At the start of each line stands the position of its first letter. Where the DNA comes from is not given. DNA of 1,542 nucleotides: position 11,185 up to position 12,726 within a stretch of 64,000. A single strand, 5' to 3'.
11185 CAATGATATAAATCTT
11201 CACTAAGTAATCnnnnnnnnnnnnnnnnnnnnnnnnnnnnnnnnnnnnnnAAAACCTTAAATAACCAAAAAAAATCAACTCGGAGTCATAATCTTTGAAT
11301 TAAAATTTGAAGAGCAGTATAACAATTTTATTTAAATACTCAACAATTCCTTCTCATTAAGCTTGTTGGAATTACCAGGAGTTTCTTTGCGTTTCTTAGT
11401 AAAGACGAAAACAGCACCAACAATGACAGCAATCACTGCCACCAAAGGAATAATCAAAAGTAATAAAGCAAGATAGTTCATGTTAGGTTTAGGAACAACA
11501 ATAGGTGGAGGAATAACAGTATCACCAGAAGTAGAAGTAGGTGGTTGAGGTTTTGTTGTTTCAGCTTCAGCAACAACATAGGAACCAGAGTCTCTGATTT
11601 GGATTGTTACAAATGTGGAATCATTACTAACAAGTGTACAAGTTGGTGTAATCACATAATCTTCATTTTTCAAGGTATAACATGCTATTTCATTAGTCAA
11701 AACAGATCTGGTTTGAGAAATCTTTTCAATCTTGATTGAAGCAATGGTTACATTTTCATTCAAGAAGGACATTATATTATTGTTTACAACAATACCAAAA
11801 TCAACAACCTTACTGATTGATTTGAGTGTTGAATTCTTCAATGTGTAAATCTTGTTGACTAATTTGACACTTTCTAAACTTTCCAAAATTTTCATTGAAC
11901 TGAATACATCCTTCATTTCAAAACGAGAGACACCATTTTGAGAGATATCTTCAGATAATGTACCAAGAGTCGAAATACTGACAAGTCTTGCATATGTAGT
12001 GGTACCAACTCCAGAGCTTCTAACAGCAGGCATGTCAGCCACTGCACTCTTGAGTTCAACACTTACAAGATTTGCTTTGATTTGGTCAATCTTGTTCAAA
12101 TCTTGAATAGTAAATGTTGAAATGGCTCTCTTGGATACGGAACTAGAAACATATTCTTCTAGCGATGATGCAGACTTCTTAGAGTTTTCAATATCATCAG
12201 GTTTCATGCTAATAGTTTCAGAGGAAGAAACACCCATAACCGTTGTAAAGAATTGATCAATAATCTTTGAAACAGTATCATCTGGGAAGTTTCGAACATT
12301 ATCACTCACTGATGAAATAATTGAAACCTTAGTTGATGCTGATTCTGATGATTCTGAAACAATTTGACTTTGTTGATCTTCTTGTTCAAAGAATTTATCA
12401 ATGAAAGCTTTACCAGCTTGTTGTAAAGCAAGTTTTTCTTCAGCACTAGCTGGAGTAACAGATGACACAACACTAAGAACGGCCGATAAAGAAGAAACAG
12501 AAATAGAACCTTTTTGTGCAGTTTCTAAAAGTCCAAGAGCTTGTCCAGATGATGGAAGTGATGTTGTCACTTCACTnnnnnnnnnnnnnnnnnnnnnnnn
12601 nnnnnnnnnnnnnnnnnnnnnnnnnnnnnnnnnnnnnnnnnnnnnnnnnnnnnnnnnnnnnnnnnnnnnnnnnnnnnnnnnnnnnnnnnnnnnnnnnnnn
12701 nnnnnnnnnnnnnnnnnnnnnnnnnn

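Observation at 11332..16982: Giant EGF-array plus PKD/REJ-like repeat type-I membrane protein as the first gene after the subtelomere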

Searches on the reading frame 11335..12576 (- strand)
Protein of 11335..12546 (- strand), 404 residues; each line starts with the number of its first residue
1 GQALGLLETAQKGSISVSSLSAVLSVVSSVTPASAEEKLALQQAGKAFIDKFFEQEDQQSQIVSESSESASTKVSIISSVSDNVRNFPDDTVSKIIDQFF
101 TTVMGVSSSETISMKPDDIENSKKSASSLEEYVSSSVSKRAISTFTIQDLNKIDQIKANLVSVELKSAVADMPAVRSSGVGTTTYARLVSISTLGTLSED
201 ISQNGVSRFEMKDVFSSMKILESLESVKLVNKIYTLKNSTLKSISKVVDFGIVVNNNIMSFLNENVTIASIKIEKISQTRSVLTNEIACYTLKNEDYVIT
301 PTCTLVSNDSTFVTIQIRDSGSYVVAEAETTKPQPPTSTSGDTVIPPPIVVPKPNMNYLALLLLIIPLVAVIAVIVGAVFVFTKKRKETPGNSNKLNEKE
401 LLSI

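Call 30: search_protein_families(library=pfam, proteins=[window:11335-12546:-], max_evalue=10)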
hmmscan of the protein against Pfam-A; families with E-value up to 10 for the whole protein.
seq(404 aa): 6 families
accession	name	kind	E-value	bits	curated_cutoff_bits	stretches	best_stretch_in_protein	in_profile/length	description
PF17870.6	Insulin_TMD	-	0.024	15.1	33.4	1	364-387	18-43/47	Insulin receptor trans-membrane segment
PF03918.19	CcmH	-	0.05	13.3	25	1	350-400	86-135/143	Cytochrome C biogenesis protein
PF17359.7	DUF5385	-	0.082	13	25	1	355-394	2-35/217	Family of unknown function (DUF5385)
PF11368.13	DUF3169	-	0.11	12.5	31.6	1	23-81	59-111/250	Protein of unknown function (DUF3169)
PF13128.11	DUF3954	-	0.34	11.2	23.7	1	313-345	2-34/49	Protein of unknown function (DUF3954)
PF11857.13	DUF3377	-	2.1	8.8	26.5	1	359-390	27-58/72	Domain of unknown function (DUF3377)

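Call 39: search_solved_structures(query=A1, max_evalue=10, show_alignments=2)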
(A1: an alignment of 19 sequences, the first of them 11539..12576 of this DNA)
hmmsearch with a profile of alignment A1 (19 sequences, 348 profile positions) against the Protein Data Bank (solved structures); distinct sequences matched with E-value up to 10: 16.
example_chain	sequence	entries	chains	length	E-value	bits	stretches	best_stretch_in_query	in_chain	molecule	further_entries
37tt_A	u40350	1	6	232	0.082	15.2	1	5-66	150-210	Z4 c3ii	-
6wyr_L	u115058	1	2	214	0.096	14.9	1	271-306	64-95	MuSK1A light chain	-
4yhp_B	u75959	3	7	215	0.12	14.6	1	271-307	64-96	Fab Light Chain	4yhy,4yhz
4imk_C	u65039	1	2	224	0.14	14.4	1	271-306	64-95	Light Chain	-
7wu3_R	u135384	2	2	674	0.24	13.6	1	292-336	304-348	Adhesion G-protein coupled receptor F1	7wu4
7wu5_R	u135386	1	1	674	0.24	13.6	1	292-336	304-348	Adhesion G-protein coupled receptor F1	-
6lnt_L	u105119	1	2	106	0.28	13.4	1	271-307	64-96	Fab DV62.5 light-chain variable region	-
7wxu_R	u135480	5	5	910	0.36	13.1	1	292-336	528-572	Adhesion G-protein coupled receptor F1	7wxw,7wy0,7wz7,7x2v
9oi2_J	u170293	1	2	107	0.44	12.8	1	271-307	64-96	Light chain of Fab from human antibody 245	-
8hc0_A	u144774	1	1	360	0.48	12.6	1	292-328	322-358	Adhesion G-protein coupled receptor F1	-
5xwd_D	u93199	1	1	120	0.52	12.5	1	271-306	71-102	VL chain of 059-152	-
9lbs_C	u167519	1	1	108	1.1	11.5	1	271-306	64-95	Light chain of ConBA-998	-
8f0h_D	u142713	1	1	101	1.1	11.5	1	271-306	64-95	Antibody Fab 1H2 light chain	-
9d92_A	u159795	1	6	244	1.1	11.5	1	7-65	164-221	Z4 c3i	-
7lxw_L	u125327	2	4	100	1.3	11.2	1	271-306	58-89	S2X333 Fab Light Chain variable region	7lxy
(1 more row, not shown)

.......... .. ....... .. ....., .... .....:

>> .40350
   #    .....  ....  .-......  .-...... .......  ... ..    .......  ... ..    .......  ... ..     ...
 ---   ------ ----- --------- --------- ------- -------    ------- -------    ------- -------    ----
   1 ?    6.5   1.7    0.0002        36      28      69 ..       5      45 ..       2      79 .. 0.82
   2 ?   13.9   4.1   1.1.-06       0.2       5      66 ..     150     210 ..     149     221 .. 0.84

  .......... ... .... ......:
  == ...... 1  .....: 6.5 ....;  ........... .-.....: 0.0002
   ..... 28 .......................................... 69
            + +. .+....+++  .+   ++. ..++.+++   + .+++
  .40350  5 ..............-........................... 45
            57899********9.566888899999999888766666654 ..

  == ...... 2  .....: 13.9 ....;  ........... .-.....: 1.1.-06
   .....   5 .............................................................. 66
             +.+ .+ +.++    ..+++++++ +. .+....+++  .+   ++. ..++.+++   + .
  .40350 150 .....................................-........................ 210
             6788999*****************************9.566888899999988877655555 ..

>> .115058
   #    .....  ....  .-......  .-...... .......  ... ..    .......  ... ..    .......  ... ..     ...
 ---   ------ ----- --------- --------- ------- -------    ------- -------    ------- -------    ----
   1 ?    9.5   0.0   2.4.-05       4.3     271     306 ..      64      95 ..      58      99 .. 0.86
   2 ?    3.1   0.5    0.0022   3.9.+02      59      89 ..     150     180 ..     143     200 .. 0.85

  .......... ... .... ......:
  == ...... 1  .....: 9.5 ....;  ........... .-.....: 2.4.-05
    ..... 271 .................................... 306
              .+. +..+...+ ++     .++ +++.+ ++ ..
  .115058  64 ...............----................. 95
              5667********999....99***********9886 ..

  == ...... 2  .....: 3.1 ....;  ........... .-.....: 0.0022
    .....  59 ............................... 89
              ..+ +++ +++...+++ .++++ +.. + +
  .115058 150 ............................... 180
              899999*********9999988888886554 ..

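Call 46: predict_structure(alignment_id=A1)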
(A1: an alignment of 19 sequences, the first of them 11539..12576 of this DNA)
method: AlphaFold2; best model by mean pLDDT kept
length: 346 residues; sequences in the alignment: 19
mean_pLDDT: 86.6   pTM: 0.82
mean pLDDT of the five models: 86.6, 86.0, 85.8, 84.7, 83.1
residues with pLDDT >= 90: 157; 70-90: 168; 50-70: 19; < 50: 2
segments of 3 or more residues with pLDDT < 50: none
pLDDT, mean of each block of 10 residues (from residue 1): 74 82 81 82 84 87 85 83 89 86 92 91 91 94 81 78 94 91 91 93 93 86 90 92 86 91 91 90 79 71 90 91 94 88 58
secondary structure, 60 per line:
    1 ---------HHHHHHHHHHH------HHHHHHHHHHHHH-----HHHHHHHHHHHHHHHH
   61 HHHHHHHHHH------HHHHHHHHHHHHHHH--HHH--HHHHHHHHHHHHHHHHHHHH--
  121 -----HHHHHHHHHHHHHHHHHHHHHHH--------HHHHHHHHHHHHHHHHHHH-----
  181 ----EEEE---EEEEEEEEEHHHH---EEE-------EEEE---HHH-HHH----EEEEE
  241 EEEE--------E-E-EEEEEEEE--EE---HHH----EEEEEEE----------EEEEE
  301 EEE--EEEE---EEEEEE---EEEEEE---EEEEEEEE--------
elements in order: H10-20 H27-39 H45-70 H77-91 H99-118 H126-148 H157-175 E185-188 E192-200 H201-204 E208-210 E218-221 E236-244 E257-264 E279-285 E296-303 E306-309 E313-318 E322-327 E331-338

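Call 49: fold_search(model_id=the predicted structure, library=pdb)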
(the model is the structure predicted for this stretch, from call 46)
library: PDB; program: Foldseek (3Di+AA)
matches with E <= 10: 887; with E <= 0.001: 9
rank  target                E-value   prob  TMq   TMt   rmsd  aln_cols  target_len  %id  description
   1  4dlo_B                3.2e-10  1.00  0.49  0.50   5.3       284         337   11  Crystal structure of the GAIN and HormR domains of brain angiogenesis inhibitor 3 (BAI3) (released 2012-02-22)
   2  8oek                  6.5e-10  1.00  0.48  0.48   6.5       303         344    9  Crystal structure of the HormR-GAIN domains of adhesion GPCR ADGRB2 (BAI2) in the uncleaved state (released 2023-05-31)
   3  4dlo_A                1.2e-09  1.00  0.43  0.42  11.0       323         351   11  Crystal structure of the GAIN and HormR domains of brain angiogenesis inhibitor 3 (BAI3) (released 2012-02-22)
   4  4dlq_A                1.2e-08  1.00  0.37  0.37   8.9       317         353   10  Crystal structure of the GAIN and HormR domains of CIRL 1/Latrophilin 1 (CL1) (released 2012-02-22)
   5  8vy2_A                2.8e-08  1.00  0.43  0.14   7.8       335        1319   11  Structure of mCELSR1 extracellular region containing CADH9-GAIN domains (released 2025-05-07)
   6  8vti_A                8.7e-08  1.00  0.32  0.31  17.8       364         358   10  Latrophilin-3 (ADGRL3) HormR and GAIN domains in the context of the holoreceptor (released 2024-12-11)
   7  6v55_A                5.8e-06  1.00  0.38  0.20   7.3       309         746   10  Full extracellular region of zebrafish Gpr126/Adgrg6 (released 2020-01-15)
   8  8ikj                  7.6e-06  1.00  0.37  0.26   8.5       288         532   12  Cryo-EM structure of the inactive CD97 (released 2024-02-14)
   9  9mqr_A                1.1e-05  1.00  0.37  0.48   6.8       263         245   15  A8 Fab in complex with CD97 (released 2025-09-24)
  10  6mbz_A                3.1e-03  0.33  0.14  0.10  19.6       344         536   10  Structure of Transcription Factor (released 2019-06-19)
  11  7uc7                  5.9e-03  0.23  0.14  0.09  20.8       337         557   10  Stat5a Core in complex with Compound 17 (released 2023-02-15)
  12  5k7v_A                1.3e-02  0.99  0.29  0.34  10.0       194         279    9  Computational Design of Self-Assembling Cyclic Protein Homooligomers (released 2017-04-12)
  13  6njs                  1.7e-02  0.16  0.14  0.10  18.9       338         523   10  Stat3 Core in complex with compound SD36 (released 2019-12-04)
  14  6vfk_B                1.9e-02  0.98  0.26  0.30   8.7       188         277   11  De novo designed tetrahedral nanoparticle T33_dn10 displaying 4 copies of BG505-SOSIP trimer on the surface (released 2020-07-22)
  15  6qhd_A                2.2e-02  0.13  0.14  0.10  20.2       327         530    8  Lysine acetylated and tyrosine phosphorylated STAT3 in a complex with DNA (released 2019-06-19)
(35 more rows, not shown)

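Call 68: find_homologous_proteins(query=A1, max_evalue=0.001)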
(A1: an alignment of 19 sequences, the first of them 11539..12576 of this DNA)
Query A1 (19 sequences): 8000 candidates shared short words with the query, none scored E <= 0.001.
